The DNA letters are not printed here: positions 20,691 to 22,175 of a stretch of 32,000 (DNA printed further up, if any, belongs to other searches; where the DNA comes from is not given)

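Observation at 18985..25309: Divergent operon pair resembling a bacterial URC-type pyrimidine-nucleoside breakdown and salvage cluster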

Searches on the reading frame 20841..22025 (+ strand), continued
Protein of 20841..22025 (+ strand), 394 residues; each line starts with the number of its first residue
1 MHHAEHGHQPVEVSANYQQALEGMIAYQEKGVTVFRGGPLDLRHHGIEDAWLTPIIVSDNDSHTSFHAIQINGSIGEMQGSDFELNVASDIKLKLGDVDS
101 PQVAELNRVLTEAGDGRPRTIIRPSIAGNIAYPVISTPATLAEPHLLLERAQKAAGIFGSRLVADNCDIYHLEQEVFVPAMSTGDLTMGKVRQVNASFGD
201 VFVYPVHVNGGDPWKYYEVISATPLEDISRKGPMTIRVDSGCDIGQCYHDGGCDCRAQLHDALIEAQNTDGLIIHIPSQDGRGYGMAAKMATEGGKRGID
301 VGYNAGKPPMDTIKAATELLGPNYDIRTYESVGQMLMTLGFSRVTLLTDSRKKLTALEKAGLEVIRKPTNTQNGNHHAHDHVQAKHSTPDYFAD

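Call 28: predict_structure(alignment_id=A1)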
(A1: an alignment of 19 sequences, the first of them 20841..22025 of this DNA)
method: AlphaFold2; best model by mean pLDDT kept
length: 394 residues; sequences in the alignment: 19
mean_pLDDT: 90.9   pTM: 0.90
mean pLDDT of the five models: 90.9, 89.7, 89.5, 88.9, 87.8
residues with pLDDT >= 90: 303; 70-90: 74; 50-70: 10; < 50: 7
segments of 3 or more residues with pLDDT < 50: 1-7
pLDDT, mean of each block of 10 residues (from residue 1): 39 84 93 95 92 96 95 93 96 95 94 85 96 93 96 97 91 94 92 93 93 93 93 92 93 89 87 95 95 93 90 93 92 94 95 96 94 71 89 84
secondary structure, 60 per line:
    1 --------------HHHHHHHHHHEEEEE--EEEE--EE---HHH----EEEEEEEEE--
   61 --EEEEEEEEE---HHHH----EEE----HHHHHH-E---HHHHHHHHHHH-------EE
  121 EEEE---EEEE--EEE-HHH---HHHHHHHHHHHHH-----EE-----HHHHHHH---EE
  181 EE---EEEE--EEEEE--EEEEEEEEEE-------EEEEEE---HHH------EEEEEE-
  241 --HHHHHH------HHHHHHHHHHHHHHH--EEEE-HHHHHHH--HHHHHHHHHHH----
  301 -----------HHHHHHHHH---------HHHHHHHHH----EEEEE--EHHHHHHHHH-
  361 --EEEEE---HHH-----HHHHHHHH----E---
elements in order: H15-24 E25-29 E32-35 E50-58 E63-71 H75-78 E83-85 H90-95 H101-111 E119-124 E128-131 E134-136 H144-156 H169-175 E179-182 E186-189 E192-196 E199-208 E216-221 E234-239 H243-248 H255-269 E272-275 H277-283 H286-296 H312-320 H330-338 E343-347 H351-359 E363-367 H379-386
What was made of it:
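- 20841..22025 (+): GCH2L: a 394-aa protein with a novel N-terminal domain (about residues 10-180) and a GTP-cyclohydrolase-II-fold Zn hydrolase domain (about 180-394). The AF2 model has pLDDT 90.9 (call 28).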

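Call 31: fold_search(model_id=the predicted structure, library=pdb)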
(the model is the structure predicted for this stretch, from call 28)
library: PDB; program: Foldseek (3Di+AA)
matches with E <= 10: 977; with E <= 0.001: 7
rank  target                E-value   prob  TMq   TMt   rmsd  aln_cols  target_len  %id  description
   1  4rl4_A                7.8e-11  1.00  0.39  0.84   2.6       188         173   26  Crystal structure of GTP cyclohydrolase II from Helicobacter pylori 26695 (released 2015-08-26)
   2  4rl4_B                1.3e-10  1.00  0.39  0.84   2.9       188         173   26  Crystal structure of GTP cyclohydrolase II from Helicobacter pylori 26695 (released 2015-08-26)
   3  2bz0_A                3.1e-09  1.00  0.35  0.75   4.4       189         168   24  Crystal Structure of E. coli GTP cyclohydrolase II in complex with GTP analogue, GMPcPP, and Zinc (released 2005-08-19)
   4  2bz0_B                4.2e-09  1.00  0.36  0.76   3.6       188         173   26  Crystal Structure of E. coli GTP cyclohydrolase II in complex with GTP analogue, GMPcPP, and Zinc (released 2005-08-19)
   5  4i14_A                5.5e-07  1.00  0.28  0.33  15.5       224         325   15  Crystal Structure of Mtb-ribA2 (Rv1415) (released 2013-08-28)
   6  4i14_B                3.7e-06  1.00  0.27  0.33  15.6       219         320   15  Crystal Structure of Mtb-ribA2 (Rv1415) (released 2013-08-28)
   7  6mnz_A                6.5e-05  1.00  0.25  0.29  15.2       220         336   13  Crystal structure of RibBX, a two domain 3,4-dihydroxy-2-butanone 4-phosphate synthase from A. baumannii. (released 2019-04-17)
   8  4b6g_A                1.9e-03  0.47  0.16  0.21  16.5       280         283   12  The Crystal Structure of the Neisserial Esterase D. (released 2012-11-14)
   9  1u8e_A                2.1e-03  0.20  0.13  0.08  18.6       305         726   12  HUMAN DIPEPTIDYL PEPTIDASE IV/CD26 MUTANT Y547F (released 2004-08-17)
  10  9ju4_A                4.4e-03  0.33  0.17  0.21  18.3       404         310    9  Crystal structure of the Thermotoga maritima cold shock protein mutant Est#13 in complex with AacEst (released 2025-01-15)
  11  2onc_D                1.0e-02  0.09  0.14  0.10  17.9       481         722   10  Crystal structure of human DPP-4 (released 2008-03-04)
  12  4ob6                  1.1e-02  0.18  0.14  0.16  18.0       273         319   11  Complex structure of esterase rPPE S159A/W187H and substrate (S)-Ac-CPA (released 2014-07-23)
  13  4ou5                  1.2e-02  0.20  0.16  0.18  18.2       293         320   11  Crystal structure of esterase rPPE mutant S159A/W187H (released 2014-07-23)
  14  3mve_B                1.4e-02  0.09  0.12  0.12  18.4       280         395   11  Crystal structure of a novel pyruvate decarboxylase (released 2011-05-18)
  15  5d8n_A                1.5e-02  0.11  0.15  0.12  21.2       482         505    9  Tomato leucine aminopeptidase mutant - K354E (released 2016-05-11)
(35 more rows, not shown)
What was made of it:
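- Closest known: RibA, GTP cyclohydrolase II. Same: Same fold for residues about 180-394 (Foldseek TM 0.75-0.84 normalised to the target, call 31).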

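Call 32: find_encoding_contigs(protein=P0015, flank=8000, max_places=1)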
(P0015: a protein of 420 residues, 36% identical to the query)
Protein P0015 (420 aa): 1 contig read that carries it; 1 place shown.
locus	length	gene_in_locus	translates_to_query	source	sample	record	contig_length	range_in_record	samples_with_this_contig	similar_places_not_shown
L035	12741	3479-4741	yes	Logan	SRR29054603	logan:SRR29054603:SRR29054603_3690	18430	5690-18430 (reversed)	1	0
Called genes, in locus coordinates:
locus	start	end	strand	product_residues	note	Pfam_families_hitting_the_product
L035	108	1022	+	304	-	PF00005:ABC_tran, PF13304:AAA_21 (weak)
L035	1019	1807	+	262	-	PF01061:ABC2_membrane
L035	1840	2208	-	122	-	-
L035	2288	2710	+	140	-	-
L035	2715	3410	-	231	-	PF00696:AA_kinase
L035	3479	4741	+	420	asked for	PF00925:GTP_cyclohydro2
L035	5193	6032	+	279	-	PF00215:OMPdecase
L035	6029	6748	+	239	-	PF00925:GTP_cyclohydro2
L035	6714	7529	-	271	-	PF00294:PfkB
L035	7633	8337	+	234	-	PF00696:AA_kinase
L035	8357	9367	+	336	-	PF02463:SMC_N, PF13175:AAA_15, PF13476:AAA_23, PF13555:AAA_29 (faint), PF13304:AAA_21 (weak)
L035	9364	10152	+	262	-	PF01256:Carb_kinase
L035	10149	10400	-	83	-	PF05016:ParE_toxin, PF15781:ParE-like_toxin (weak)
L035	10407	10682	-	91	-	PF02604:PhdYeFM_antitox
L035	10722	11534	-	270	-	-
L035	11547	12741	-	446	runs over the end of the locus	PF08245:Mur_ligase_M (faint), PF02875:Mur_ligase_C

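Call 33: find_encoding_contigs(protein=P0017, flank=8000, max_places=1)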
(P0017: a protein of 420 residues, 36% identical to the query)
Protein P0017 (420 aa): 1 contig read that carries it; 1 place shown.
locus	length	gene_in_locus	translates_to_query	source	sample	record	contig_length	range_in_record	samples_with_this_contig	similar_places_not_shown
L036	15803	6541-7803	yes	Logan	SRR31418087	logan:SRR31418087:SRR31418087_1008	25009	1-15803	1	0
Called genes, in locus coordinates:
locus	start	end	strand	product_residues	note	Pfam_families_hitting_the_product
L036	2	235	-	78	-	?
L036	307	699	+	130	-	PF01588:tRNA_bind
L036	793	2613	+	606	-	PF06480:FtsH_ext (weak), PF00004:AAA, PF07728:AAA_5 (faint), PF17862:AAA_lid_3, PF01434:Peptidase_M41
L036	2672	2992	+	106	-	-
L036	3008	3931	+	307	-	PF02739:5_3_exonuc_N, PF01367:5_3_exonuc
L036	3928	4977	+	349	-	PF13439:Glyco_transf_4, PF00534:Glycos_transf_1, PF13692:Glyco_trans_1_4, PF13524:Glyco_trans_1_2 (weak)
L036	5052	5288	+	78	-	-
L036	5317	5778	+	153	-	-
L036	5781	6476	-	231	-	PF00696:AA_kinase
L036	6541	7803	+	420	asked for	PF00925:GTP_cyclohydro2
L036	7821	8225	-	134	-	-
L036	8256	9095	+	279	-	PF00215:OMPdecase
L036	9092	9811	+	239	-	PF00925:GTP_cyclohydro2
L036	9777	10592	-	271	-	PF00294:PfkB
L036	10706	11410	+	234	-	PF00696:AA_kinase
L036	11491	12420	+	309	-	PF02463:SMC_N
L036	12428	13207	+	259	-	PF01256:Carb_kinase, PF02110:HK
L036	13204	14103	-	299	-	-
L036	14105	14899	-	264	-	-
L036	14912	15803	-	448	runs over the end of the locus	PF08245:Mur_ligase_M (faint), PF02875:Mur_ligase_C (weak)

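Call 34: find_encoding_contigs(protein=P0022, flank=8000, max_places=1)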
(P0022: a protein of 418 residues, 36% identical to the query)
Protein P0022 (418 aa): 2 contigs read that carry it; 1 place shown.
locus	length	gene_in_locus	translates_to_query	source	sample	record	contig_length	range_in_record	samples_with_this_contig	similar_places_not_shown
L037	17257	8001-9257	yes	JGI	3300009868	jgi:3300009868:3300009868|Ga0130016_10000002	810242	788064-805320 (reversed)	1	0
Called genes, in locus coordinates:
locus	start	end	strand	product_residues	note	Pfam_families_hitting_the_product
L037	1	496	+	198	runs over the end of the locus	PF03703:bPH_2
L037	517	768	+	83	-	-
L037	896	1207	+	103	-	PF07883:Cupin_2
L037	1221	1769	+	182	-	PF01814:Hemerythrin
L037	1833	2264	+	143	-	PF01047:MarR, PF12802:MarR_2, PF13412:HTH_24 (faint), PF13463:HTH_27 (weak)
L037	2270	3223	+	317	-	PF25954:Beta-barrel_RND_2 (weak), PF25990:Beta-barrel_YknX, PF25989:YknX_C (weak)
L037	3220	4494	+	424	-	PF02687:FtsX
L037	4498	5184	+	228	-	PF00005:ABC_tran, PF02463:SMC_N (weak), PF13304:AAA_21 (faint)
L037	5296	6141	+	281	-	PF00665:rve, PF13683:rve_3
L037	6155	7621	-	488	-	-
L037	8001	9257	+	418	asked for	PF00925:GTP_cyclohydro2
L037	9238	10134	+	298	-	PF00215:OMPdecase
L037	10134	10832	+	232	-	PF00625:Guanylate_kin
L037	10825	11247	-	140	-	-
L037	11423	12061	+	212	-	-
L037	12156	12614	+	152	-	-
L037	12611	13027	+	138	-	PF08327:AHSA1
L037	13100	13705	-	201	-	PF02525:Flavodoxin_2, PF03358:FMN_red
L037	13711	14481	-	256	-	PF19420:DDAH_eukar (weak), PF02274:ADI, PF06150:ChaB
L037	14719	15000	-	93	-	-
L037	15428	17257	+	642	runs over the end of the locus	PF13520:AA_permease_2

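Call 46: search_protein_families(library=ncbifam, proteins=[L002:3574-4404:-, L002:11280-12134:-, L005:11220-12053:+, L021:12015-12830:-, L021:10561-11460:+, L035:5193-6029:+, L035:6029-6745:+, L035:2715-3407:-, L035:7633-8334:+, L015:5005-5832:-], max_evalue=0.00001)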
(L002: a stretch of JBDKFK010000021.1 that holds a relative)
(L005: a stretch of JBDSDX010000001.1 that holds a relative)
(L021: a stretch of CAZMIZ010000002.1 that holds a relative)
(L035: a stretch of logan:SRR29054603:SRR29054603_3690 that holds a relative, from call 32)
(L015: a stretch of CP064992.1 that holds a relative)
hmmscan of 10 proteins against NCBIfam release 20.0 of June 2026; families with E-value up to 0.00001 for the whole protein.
L002:3574-4404:- (277 aa): 4 families
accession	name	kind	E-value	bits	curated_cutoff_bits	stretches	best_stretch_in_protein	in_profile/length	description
TIGR02127.1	pyrF_sub2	equivalog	9.4e-75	251.2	110.6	1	6-258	3-260/261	orotidine-5'-phosphate decarboxylase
NF004034.0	PRK05500.1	equivalog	3.3e-50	171.1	656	1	2-274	1-263/478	bifunctional orotidine-5'-phosphate decarboxylase/orotate phosphoribosyltransferase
NF010386.0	PRK13813.1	equivalog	1e-12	48.1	208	1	54-231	27-188/216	orotidine 5'-phosphate decarboxylase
TIGR01740.1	pyrF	equivalog_domain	1.6e-08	34.5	92.3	1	50-220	17-174/216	orotidine-5'-phosphate decarboxylase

L002:11280-12134:- (285 aa): 2 families
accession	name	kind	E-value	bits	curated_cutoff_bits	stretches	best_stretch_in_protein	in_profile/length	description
TIGR02127.1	pyrF_sub2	equivalog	3.9e-50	170.5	110.6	1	6-258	1-256/261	orotidine-5'-phosphate decarboxylase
NF004034.0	PRK05500.1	equivalog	1.6e-35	122.6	656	1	6-232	3-221/478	bifunctional orotidine-5'-phosphate decarboxylase/orotate phosphoribosyltransferase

L005:11220-12053:+ (278 aa): 3 families
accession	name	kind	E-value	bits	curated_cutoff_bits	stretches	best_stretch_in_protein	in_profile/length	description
TIGR02127.1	pyrF_sub2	equivalog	1.6e-48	165.2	110.6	1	9-251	11-252/261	orotidine-5'-phosphate decarboxylase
NF004034.0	PRK05500.1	equivalog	7.5e-29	100.6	656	1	1-255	5-250/478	bifunctional orotidine-5'-phosphate decarboxylase/orotate phosphoribosyltransferase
NF010386.0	PRK13813.1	equivalog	6.6e-07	29.1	208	1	50-228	22-184/216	orotidine 5'-phosphate decarboxylase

L021:12015-12830:- (272 aa): 2 families
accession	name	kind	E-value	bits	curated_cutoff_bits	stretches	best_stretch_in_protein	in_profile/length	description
TIGR02127.1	pyrF_sub2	equivalog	8e-43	146.5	110.6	1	3-254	8-260/261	orotidine-5'-phosphate decarboxylase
NF004034.0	PRK05500.1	equivalog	5.5e-33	114.3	656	1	2-253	9-253/478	bifunctional orotidine-5'-phosphate decarboxylase/orotate phosphoribosyltransferase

L021:10561-11460:+ (300 aa): 3 families
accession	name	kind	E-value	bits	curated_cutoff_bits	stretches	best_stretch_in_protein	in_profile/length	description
TIGR02127.1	pyrF_sub2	equivalog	7.9e-56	189.1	110.6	1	19-273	1-254/261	orotidine-5'-phosphate decarboxylase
NF004034.0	PRK05500.1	equivalog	1.3e-34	119.6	656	1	19-275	3-250/478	bifunctional orotidine-5'-phosphate decarboxylase/orotate phosphoribosyltransferase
NF010386.0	PRK13813.1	equivalog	1.3e-07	31.4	208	1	97-248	41-184/216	orotidine 5'-phosphate decarboxylase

L035:5193-6029:+ (279 aa): 2 families
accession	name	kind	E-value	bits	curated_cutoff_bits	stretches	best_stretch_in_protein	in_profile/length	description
TIGR02127.1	pyrF_sub2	equivalog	1.2e-52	178.7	110.6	1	3-256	1-255/261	orotidine-5'-phosphate decarboxylase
NF004034.0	PRK05500.1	equivalog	4.8e-30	104.6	656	1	1-249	1-242/478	bifunctional orotidine-5'-phosphate decarboxylase/orotate phosphoribosyltransferase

L035:6029-6745:+ (239 aa): 8 families
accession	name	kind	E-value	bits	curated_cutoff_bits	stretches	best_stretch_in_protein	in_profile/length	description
NF006803.0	PRK09311.1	equivalog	3.1e-39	134.9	569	1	14-227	214-407/417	bifunctional 3,4-dihydroxy-2-butanone-4-phosphate synthase/GTP cyclohydrolase II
NF001591.0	PRK00393.1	subfamily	2.9e-38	131.3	148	1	13-226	5-196/199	GTP cyclohydrolase II RibA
NF006806.0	PRK09319.1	equivalog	1.6e-37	129.4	764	1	17-231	221-416/561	bifunctional 3,4-dihydroxy-2-butanone-4-phosphate synthase/GTP cyclohydrolase II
TIGR00505.1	ribA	equivalog_domain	4.1e-36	124.3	205.85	1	18-224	6-191/191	GTP cyclohydrolase II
NF006456.0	PRK08815.1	equivalog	1.3e-31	110.2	464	1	12-225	173-366/376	GTP cyclohydrolase II RibA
NF006805.0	PRK09318.1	equivalog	8.8e-31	107.2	486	1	14-226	194-382/387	bifunctional 3,4-dihydroxy-2-butanone-4-phosphate synthase/GTP cyclohydrolase II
NF010626.1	PRK14019.1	equivalog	7.2e-10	38.3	513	1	12-197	205-359/364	bifunctional 3,4-dihydroxy-2-butanone-4-phosphate synthase/GTP cyclohydrolase II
NF005536.0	PRK07198.1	equivalog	2.9e-07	29.7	403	1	43-216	224-388/419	GTP cyclohydrolase II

L035:2715-3407:- (230 aa): 1 family
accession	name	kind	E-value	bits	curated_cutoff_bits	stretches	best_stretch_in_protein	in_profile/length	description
TIGR02076.1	pyrH_arch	equivalog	2.4e-36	125.4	158.05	1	6-228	3-221/222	UMP kinase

L035:7633-8334:+ (234 aa): 4 families
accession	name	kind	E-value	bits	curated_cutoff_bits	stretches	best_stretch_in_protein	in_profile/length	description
TIGR02076.1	pyrH_arch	equivalog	3.8e-49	167.3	158.05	1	9-232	2-221/222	UMP kinase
TIGR02075.1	pyrH_bact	equivalog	8.3e-10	38.7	243.9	1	23-225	21-226/233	UMP kinase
NF040647.1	IPPK_Arch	equivalog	1.8e-09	37.3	120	1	135-232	160-259/259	isopentenyl phosphate kinase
TIGR01027.1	proB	equivalog_domain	1.8e-06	27.3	186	1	144-229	160-249/363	glutamate 5-kinase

L015:5005-5832:- (276 aa): 4 families
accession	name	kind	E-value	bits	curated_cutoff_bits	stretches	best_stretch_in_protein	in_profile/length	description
TIGR02127.1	pyrF_sub2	equivalog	5.7e-68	228.9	110.6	1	8-258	1-260/261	orotidine-5'-phosphate decarboxylase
NF004034.0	PRK05500.1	equivalog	9.5e-42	143.2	656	1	7-274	2-263/478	bifunctional orotidine-5'-phosphate decarboxylase/orotate phosphoribosyltransferase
NF010386.0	PRK13813.1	equivalog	1.7e-13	50.6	208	1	83-228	48-185/216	orotidine 5'-phosphate decarboxylase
TIGR01740.1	pyrF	equivalog_domain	5.6e-11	42.5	92.3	1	47-238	16-197/216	orotidine-5'-phosphate decarboxylase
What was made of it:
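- L035/L036 carry a second copy that is closer to RibA (131 bits, call 46).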
